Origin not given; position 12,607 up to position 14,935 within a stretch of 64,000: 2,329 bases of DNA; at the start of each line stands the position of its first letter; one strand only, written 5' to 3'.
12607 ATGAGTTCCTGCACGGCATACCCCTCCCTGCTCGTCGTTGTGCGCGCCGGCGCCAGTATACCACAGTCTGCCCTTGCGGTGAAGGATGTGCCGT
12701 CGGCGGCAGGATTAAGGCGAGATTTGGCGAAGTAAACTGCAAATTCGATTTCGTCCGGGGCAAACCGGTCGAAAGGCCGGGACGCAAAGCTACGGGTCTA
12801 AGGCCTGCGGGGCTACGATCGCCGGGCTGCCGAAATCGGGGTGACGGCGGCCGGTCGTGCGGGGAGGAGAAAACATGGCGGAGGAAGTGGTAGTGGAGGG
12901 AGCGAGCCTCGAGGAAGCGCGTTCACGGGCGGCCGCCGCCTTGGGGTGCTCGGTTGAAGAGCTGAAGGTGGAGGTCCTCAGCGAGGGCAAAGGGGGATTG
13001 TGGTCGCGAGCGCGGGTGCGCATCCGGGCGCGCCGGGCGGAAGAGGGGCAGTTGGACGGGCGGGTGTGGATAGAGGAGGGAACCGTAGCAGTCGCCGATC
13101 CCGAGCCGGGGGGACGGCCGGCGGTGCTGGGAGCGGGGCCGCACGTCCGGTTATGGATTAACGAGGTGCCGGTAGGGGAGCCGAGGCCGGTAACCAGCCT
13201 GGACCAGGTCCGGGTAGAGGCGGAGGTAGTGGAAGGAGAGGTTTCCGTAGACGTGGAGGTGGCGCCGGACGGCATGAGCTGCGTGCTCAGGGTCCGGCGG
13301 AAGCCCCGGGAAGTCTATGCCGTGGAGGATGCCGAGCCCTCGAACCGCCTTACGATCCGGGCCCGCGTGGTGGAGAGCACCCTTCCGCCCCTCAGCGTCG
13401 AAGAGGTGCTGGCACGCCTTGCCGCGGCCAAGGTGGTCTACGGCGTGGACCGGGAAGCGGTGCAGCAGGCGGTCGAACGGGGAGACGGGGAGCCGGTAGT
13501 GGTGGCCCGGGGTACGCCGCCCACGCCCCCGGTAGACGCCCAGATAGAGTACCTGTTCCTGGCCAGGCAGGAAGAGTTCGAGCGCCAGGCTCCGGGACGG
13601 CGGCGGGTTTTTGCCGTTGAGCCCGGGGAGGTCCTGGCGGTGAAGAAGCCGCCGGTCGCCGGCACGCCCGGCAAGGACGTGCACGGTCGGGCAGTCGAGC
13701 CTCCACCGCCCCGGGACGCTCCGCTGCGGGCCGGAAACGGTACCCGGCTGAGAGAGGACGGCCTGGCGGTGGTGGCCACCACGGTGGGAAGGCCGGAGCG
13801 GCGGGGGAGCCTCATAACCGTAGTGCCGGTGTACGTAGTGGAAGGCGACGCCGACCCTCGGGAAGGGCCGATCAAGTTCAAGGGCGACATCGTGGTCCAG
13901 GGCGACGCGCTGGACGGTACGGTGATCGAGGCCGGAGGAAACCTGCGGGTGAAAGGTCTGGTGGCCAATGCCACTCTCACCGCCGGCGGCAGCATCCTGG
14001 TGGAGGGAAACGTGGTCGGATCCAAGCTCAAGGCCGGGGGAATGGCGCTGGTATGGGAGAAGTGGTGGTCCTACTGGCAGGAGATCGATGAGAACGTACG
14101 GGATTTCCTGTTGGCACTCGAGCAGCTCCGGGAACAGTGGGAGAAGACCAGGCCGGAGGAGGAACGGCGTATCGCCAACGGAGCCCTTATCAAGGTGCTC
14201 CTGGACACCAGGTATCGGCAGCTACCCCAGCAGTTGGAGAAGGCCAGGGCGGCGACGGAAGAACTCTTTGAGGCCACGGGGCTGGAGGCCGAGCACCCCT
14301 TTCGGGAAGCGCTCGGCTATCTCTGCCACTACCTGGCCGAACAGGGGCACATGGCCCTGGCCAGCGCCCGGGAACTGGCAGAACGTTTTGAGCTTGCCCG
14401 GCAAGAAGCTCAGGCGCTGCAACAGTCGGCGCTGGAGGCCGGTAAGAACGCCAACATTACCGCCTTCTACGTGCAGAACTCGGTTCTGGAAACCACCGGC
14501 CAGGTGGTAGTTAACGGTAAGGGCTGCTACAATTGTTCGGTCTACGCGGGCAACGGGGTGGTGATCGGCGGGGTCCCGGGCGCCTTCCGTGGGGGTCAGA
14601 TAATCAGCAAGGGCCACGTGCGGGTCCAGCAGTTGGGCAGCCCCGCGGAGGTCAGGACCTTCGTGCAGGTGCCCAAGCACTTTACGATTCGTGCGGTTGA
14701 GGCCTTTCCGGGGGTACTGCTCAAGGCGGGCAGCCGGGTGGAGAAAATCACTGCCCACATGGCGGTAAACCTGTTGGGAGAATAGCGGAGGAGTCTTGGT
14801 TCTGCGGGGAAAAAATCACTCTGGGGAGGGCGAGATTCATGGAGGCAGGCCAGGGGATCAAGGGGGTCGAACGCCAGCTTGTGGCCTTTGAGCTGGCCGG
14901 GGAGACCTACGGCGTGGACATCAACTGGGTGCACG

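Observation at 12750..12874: A second, diverged GEMM-I riboswitch precedes the fapA(DUF342)-cheW-cheA-cheB operon and has a different expression platform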

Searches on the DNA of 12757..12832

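Call 36: search_rna_families(source=window, start=12757, end=12832, threshold=evalue, max_evalue=1, show_alignments=3)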
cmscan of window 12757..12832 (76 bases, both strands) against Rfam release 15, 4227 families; matches with E-value up to 1: 2.
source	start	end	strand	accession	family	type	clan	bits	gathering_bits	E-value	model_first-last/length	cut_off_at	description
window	12759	12832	+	RF01051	c-di-GMP-I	Cis-reg; riboswitch;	CL00126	68.4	35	3.3e-14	11-85/87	3'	c-di-GMP-I riboswitch aptamer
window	12757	12780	+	RF02684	Twister-P5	Gene; ribozyme;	CL00120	16.9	37.6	0.074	34-58/58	5'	Type-P5 twister ribozyme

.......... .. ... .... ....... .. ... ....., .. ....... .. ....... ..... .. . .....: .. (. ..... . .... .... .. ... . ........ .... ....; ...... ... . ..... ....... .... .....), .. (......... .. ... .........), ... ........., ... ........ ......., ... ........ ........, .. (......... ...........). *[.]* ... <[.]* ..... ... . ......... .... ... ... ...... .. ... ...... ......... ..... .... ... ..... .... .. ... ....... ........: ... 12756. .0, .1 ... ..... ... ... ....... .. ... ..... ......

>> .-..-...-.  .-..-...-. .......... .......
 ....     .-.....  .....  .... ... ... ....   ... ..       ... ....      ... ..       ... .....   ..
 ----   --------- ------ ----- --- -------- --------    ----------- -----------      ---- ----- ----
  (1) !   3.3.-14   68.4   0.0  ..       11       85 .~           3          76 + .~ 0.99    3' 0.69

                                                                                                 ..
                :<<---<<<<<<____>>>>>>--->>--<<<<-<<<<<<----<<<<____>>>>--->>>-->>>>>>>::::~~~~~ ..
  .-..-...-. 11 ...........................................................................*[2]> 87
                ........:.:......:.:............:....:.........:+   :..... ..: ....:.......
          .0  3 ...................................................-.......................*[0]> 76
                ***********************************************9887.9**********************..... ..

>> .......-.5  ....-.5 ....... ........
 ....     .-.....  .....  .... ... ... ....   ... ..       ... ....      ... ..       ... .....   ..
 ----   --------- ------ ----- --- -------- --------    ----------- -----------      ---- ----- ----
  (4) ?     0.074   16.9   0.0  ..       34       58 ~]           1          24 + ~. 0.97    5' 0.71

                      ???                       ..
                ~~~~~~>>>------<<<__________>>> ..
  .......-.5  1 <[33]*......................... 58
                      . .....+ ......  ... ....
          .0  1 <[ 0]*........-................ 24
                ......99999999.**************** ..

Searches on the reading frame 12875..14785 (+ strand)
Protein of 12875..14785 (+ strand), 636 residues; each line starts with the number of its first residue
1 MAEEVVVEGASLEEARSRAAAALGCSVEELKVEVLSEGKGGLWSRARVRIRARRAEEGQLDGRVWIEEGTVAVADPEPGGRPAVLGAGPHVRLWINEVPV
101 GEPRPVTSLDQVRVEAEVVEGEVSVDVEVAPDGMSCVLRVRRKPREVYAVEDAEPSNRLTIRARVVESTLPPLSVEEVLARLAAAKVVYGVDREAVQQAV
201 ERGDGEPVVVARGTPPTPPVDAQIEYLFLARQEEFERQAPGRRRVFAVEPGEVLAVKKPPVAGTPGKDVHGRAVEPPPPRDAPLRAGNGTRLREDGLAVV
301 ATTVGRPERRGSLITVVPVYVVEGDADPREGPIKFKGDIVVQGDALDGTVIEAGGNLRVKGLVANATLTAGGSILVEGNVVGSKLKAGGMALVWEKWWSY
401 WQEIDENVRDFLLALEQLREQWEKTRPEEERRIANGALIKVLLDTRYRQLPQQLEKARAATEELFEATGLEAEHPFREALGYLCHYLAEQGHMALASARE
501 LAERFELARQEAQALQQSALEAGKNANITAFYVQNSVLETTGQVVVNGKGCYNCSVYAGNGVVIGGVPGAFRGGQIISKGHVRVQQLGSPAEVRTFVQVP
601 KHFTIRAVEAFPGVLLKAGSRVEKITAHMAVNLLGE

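Call 6: search_protein_families(library=pfam, proteins=[window:12875-14785:+])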
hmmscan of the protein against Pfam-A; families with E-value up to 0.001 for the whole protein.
window:12875-14785:+ (636 aa): 3 families
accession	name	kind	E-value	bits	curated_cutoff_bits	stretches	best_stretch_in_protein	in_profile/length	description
PF20250.3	FapA_N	-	1.4e-33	116.1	27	1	126-309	2-175/178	Flagellar Assembly Protein A N-terminal region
PF03961.19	FapA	-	6.8e-27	95.2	31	2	318-389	1-75/272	Flagellar Assembly Protein A beta solenoid domain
PF14804.11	Jag_N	-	5.5e-10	39.9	25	1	7-51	1-49/50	Jag N-terminus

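Call 9: find_related_loci(query=window:12875-14785:+, collection=genome_contigs, flank=3000)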
Query window:12875-14785:+ (636 aa) in genome_contigs; peptide patterns used: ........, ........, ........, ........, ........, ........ (x = any residue, [..] = any of these).
600 stretches matched a pattern, but none encodes a relative of the query by tblastn (E <= 1e-3).

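Call 10: find_encoding_contigs(protein=window:12875-14785:+, flank=3000, max_places=6)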
Protein window:12875-14785:+ (636 aa): 2 contigs read that carry it; 1 place shown.
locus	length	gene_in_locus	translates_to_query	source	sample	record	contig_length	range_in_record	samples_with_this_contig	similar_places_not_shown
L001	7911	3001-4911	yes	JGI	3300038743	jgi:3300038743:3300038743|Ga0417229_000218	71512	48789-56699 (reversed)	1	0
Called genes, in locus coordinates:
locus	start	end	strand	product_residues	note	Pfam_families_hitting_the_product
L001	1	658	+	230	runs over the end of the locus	PF01790:LGT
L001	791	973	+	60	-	PF12797:Fer4_2 (weak), PF00037:Fer4, PF13237:Fer4_10, PF12838:Fer4_7, PF13187:Fer4_9, PF13484:Fer4_16 (weak), PF25160:LdpA_Fe-S-bd (weak), PF00037:Fer4 (weak), +6 more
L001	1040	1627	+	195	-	PF12804:NTP_transf_3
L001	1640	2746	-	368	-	PF27203:Y4lR_C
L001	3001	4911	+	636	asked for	PF14804:Jag_N, PF20250:FapA_N, PF03961:FapA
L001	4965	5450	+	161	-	PF01584:CheW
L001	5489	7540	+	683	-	PF01627:Hpt, PF07194:P2, PF02895:H-kinase_dim, PF02518:HATPase_c, PF01584:CheW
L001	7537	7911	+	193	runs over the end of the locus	PF01339:CheB_methylest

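Call 11: find_homologous_proteins(query=window:12875-14785:+)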
Query window:12875-14785:+ (636 aa): 18 proteins with E <= 0.001 among 8000 candidates.
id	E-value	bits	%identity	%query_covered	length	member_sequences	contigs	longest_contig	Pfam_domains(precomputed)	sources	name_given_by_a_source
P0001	0.0e+0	1387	100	100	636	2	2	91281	PF14804.12,PF20250.4,PF03961.20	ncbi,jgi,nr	ncbi:MAG: FapA family protein [Clostridia bacterium]|jgi:uncharacterized protein (DUF342 family)|nr:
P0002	0.0e+0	1071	77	100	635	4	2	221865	PF14804.12,PF20250.4,PF03961.20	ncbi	ncbi:MAG: DUF342 domain-containing protein [Moorellales bacterium]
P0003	5.0e-254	863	63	100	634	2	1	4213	PF14804.12,PF20250.4,PF03961.20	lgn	-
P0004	1.0e-250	852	64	100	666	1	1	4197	PF14804.12,PF20250.4,PF03961.20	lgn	-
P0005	1.7e-246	838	61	100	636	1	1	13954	PF14804.12,PF20250.4,PF03961.20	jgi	jgi:uncharacterized protein (DUF342 family)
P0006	4.9e-241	820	61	100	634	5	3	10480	PF20250.4,PF03961.20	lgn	-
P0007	1.3e-61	227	32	85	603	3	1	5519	PF20250.4,PF03961.20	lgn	-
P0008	2.9e-25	107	29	51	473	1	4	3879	PF20250.4,PF03961.20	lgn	-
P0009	8.3e-22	96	27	33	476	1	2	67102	PF20250.4,PF03961.20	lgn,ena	-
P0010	1.8e-21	95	29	38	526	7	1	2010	PF20250.4,PF03961.20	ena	-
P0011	5.1e-21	93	32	32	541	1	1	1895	PF20250.4,PF03961.20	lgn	-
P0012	6.4e-18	83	31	34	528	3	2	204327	PF20250.4,PF03961.20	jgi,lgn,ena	-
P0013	3.8e-16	77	30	36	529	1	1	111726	PF20250.4,PF03961.20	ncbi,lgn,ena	-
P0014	2.0e-15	75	31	52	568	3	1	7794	PF20250.4,PF03961.20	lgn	-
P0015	7.8e-15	73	28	34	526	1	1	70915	PF20250.4,PF03961.20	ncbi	-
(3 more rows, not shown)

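Call 12: find_encoding_contigs(protein=P0002, flank=2500, max_places=3)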
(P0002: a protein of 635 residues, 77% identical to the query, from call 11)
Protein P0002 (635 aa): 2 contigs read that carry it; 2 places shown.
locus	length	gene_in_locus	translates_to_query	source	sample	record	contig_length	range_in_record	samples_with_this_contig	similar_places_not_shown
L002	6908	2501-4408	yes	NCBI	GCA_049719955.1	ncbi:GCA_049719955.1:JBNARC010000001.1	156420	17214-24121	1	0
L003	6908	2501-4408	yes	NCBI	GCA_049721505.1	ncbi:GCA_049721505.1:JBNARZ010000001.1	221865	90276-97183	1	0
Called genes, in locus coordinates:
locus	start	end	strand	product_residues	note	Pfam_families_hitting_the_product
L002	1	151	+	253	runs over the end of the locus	PF01790:LGT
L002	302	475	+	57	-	PF12797:Fer4_2 (weak), PF13237:Fer4_10, PF00037:Fer4, PF12837:Fer4_6 (weak), PF14697:Fer4_21, PF12838:Fer4_7, PF13187:Fer4_9, PF13484:Fer4_16 (weak), +4 more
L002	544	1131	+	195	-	PF12804:NTP_transf_3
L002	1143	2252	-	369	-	PF27203:Y4lR_C (faint)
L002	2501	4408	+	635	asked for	PF14804:Jag_N (faint), PF20250:FapA_N, PF03961:FapA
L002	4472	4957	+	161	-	PF01584:CheW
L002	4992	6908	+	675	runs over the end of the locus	PF01627:Hpt, PF07194:P2, PF02895:H-kinase_dim, PF02518:HATPase_c, PF01584:CheW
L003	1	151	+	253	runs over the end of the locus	PF01790:LGT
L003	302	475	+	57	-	PF12797:Fer4_2 (weak), PF13237:Fer4_10, PF00037:Fer4, PF12837:Fer4_6 (weak), PF14697:Fer4_21, PF12838:Fer4_7, PF13187:Fer4_9, PF13484:Fer4_16 (weak), +4 more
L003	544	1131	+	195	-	PF12804:NTP_transf_3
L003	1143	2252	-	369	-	PF27203:Y4lR_C (faint)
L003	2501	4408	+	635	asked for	PF14804:Jag_N (faint), PF20250:FapA_N, PF03961:FapA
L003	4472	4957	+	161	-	PF01584:CheW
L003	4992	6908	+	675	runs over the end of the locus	PF01627:Hpt, PF07194:P2, PF02895:H-kinase_dim, PF02518:HATPase_c, PF01584:CheW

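Call 13: find_encoding_contigs(protein=P0003, flank=2500, max_places=3)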
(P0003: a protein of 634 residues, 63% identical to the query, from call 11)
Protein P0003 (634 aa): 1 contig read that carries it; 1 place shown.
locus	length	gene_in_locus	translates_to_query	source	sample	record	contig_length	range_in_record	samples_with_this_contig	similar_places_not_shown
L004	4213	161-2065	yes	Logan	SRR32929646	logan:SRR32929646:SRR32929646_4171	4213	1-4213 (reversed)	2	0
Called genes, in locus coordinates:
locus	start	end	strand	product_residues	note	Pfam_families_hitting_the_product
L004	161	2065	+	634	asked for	PF14804:Jag_N, PF20250:FapA_N, PF03961:FapA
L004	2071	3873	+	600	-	PF10046:BLOC1_2 (faint), PF00672:HAMP, PF00015:MCPsignal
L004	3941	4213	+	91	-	?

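Call 14: find_encoding_contigs(protein=P0004, flank=2500, max_places=3)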
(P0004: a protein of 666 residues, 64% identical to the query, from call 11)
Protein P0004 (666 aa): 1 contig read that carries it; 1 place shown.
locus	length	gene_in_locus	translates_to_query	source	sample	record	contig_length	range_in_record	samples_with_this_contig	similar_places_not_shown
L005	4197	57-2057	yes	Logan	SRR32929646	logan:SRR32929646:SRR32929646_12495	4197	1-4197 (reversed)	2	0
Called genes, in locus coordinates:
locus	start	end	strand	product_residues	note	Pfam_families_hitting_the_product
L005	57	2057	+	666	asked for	PF14804:Jag_N, PF20250:FapA_N, PF03961:FapA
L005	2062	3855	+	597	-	PF00672:HAMP, PF00015:MCPsignal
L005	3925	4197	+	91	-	?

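Call 15: find_encoding_contigs(protein=P0005, flank=2500, max_places=3)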
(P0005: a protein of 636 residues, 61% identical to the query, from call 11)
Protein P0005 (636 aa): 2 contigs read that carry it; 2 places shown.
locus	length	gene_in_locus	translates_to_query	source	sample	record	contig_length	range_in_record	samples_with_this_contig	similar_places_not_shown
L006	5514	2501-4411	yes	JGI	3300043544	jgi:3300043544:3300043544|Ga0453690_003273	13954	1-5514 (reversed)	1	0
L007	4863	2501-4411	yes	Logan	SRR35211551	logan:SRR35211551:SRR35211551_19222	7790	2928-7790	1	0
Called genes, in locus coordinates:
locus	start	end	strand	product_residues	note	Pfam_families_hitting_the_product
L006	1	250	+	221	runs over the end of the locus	PF02361:CbiQ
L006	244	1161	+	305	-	PF00005:ABC_tran, PF13304:AAA_21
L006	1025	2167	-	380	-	PF27203:Y4lR_C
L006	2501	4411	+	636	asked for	PF14804:Jag_N, PF20250:FapA_N, PF03961:FapA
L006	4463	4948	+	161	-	PF01584:CheW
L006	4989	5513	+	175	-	?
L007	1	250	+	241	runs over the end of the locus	PF02361:CbiQ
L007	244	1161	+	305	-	PF00005:ABC_tran, PF13304:AAA_21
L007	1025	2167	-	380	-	PF27203:Y4lR_C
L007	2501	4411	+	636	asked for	PF14804:Jag_N, PF20250:FapA_N, PF03961:FapA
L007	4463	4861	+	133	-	?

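Call 16: find_encoding_contigs(protein=P0006, flank=2500, max_places=3)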
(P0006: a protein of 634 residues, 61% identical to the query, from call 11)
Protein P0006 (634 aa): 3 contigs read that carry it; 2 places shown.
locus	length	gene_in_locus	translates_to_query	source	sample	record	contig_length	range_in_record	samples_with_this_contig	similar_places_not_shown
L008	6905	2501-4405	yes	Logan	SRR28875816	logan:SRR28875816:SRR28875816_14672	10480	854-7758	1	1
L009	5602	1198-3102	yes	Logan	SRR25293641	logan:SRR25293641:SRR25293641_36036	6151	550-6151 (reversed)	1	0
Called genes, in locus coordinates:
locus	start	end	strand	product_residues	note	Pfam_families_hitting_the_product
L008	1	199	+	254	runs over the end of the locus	PF02361:CbiQ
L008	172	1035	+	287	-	PF00005:ABC_tran, PF13304:AAA_21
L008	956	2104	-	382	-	PF27203:Y4lR_C (weak)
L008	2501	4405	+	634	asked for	PF20250:FapA_N, PF03961:FapA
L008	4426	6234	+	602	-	PF00672:HAMP, PF00015:MCPsignal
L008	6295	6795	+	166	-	PF01584:CheW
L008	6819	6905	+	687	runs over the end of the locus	PF01627:Hpt, PF07194:P2, PF02895:H-kinase_dim, PF02518:HATPase_c, PF01584:CheW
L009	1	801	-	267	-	?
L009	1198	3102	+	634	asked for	PF20250:FapA_N, PF03961:FapA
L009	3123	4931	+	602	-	PF00672:HAMP, PF00015:MCPsignal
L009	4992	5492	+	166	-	PF01584:CheW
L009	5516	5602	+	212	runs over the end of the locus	?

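Call 42: find_encoding_contigs(protein=P0007, flank=2500, max_places=2)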
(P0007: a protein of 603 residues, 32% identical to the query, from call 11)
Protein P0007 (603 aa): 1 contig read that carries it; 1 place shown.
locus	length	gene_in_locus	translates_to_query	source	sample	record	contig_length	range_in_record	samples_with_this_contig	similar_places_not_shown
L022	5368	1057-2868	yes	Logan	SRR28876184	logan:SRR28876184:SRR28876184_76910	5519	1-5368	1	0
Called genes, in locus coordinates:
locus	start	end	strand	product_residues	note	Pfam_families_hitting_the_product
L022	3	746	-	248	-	?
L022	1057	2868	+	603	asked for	PF20250:FapA_N, PF03961:FapA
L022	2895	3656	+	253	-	PF13677:MotB_plug, PF00691:OmpA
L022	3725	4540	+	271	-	PF20560:MotA_N, PF01618:MotA_ExbB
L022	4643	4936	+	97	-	PF04316:FlgM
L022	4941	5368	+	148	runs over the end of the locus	PF05130:FlgN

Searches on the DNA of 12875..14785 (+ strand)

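Call 17: search_rna_families(sources=[L002, L004, L005, L006, L007, L008, L009], threshold=gathering, show_alignments=8)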
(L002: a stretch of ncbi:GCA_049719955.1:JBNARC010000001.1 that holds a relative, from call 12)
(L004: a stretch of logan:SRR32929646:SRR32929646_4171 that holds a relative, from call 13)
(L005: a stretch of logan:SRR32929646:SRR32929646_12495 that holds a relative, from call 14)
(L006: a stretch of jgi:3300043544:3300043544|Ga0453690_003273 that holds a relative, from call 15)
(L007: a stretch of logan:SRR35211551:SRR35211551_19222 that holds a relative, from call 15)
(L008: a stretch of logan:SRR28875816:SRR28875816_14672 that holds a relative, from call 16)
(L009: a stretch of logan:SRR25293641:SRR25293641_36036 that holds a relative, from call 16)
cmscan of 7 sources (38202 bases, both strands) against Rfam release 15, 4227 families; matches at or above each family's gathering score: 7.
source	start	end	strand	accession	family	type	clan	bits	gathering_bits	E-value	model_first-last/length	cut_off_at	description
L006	2331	2419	+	RF03167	c-di-GMP-I-GGC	Cis-reg; riboswitch;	CL00126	75.5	59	2.5e-16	1-80/80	no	c-di-GMP-I-GGC riboswitch aptamer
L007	2331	2419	+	RF03167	c-di-GMP-I-GGC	Cis-reg; riboswitch;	CL00126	75.5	59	2.5e-16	1-80/80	no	c-di-GMP-I-GGC riboswitch aptamer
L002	2370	2458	+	RF03167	c-di-GMP-I-GGC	Cis-reg; riboswitch;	CL00126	72.8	59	1.4e-15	1-80/80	no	c-di-GMP-I-GGC riboswitch aptamer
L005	1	76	+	RF01051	c-di-GMP-I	Cis-reg; riboswitch;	CL00126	72.5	35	1.7e-12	13-87/87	5'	c-di-GMP-I riboswitch aptamer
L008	2330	2417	+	RF03167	c-di-GMP-I-GGC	Cis-reg; riboswitch;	CL00126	71.6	59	3.3e-15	1-80/80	no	c-di-GMP-I-GGC riboswitch aptamer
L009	1027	1114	+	RF03167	c-di-GMP-I-GGC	Cis-reg; riboswitch;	CL00126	71.6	59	3.3e-15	1-80/80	no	c-di-GMP-I-GGC riboswitch aptamer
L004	1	76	+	RF01051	c-di-GMP-I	Cis-reg; riboswitch;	CL00126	71.4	35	3e-12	13-87/87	5'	c-di-GMP-I riboswitch aptamer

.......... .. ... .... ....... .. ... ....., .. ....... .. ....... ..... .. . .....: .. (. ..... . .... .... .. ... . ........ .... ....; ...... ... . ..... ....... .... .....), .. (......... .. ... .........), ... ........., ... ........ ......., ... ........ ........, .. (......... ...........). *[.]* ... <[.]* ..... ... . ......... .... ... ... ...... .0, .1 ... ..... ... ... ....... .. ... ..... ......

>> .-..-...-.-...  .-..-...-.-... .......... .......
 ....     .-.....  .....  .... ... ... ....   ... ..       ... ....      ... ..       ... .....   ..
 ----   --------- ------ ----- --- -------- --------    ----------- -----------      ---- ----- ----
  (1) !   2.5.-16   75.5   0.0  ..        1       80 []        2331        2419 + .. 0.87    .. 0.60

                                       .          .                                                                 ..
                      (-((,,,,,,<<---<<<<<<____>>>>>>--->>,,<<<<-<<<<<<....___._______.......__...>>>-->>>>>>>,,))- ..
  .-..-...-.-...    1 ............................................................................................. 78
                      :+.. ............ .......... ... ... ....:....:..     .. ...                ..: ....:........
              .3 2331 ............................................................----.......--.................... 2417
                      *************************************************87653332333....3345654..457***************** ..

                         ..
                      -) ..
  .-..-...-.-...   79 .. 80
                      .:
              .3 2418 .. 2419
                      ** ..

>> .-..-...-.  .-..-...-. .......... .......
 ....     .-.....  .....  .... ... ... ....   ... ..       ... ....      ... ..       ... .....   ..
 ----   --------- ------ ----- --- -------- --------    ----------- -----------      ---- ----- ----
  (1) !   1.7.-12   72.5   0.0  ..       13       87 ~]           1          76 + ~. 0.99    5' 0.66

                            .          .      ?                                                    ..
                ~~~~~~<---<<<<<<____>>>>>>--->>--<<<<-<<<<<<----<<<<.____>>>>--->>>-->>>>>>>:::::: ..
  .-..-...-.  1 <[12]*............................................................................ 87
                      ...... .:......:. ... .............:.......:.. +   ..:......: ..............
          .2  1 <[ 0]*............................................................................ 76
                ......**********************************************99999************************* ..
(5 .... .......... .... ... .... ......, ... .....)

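Call 43: search_rna_families(sources=[L022, L010, L012, L013, L014, L016, L020], threshold=gathering)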
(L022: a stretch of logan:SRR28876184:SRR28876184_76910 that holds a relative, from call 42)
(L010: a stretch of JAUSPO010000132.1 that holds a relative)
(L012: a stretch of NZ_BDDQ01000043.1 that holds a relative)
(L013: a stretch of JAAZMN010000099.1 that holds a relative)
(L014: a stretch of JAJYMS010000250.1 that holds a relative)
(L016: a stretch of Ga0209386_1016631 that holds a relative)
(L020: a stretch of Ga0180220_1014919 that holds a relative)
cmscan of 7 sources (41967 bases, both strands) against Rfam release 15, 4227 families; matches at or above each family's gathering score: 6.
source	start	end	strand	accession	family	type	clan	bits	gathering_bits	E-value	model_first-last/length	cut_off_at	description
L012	7340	7427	-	RF01051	c-di-GMP-I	Cis-reg; riboswitch;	CL00126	91.4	35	4.4e-17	1-87/87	no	c-di-GMP-I riboswitch aptamer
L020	2040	2124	+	RF01051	c-di-GMP-I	Cis-reg; riboswitch;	CL00126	83.5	35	3.8e-15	1-87/87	no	c-di-GMP-I riboswitch aptamer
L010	670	764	-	RF01051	c-di-GMP-I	Cis-reg; riboswitch;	CL00126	73.9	35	8.5e-13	1-87/87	no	c-di-GMP-I riboswitch aptamer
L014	5077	5171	+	RF01051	c-di-GMP-I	Cis-reg; riboswitch;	CL00126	70.9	35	4.5e-12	1-87/87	no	c-di-GMP-I riboswitch aptamer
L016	297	376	+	RF03167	c-di-GMP-I-GGC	Cis-reg; riboswitch;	CL00126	70.6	59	6.9e-15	1-80/80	no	c-di-GMP-I-GGC riboswitch aptamer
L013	4853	4939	-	RF03167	c-di-GMP-I-GGC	Cis-reg; riboswitch;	CL00126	70.5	59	7.5e-15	1-80/80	no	c-di-GMP-I-GGC riboswitch aptamer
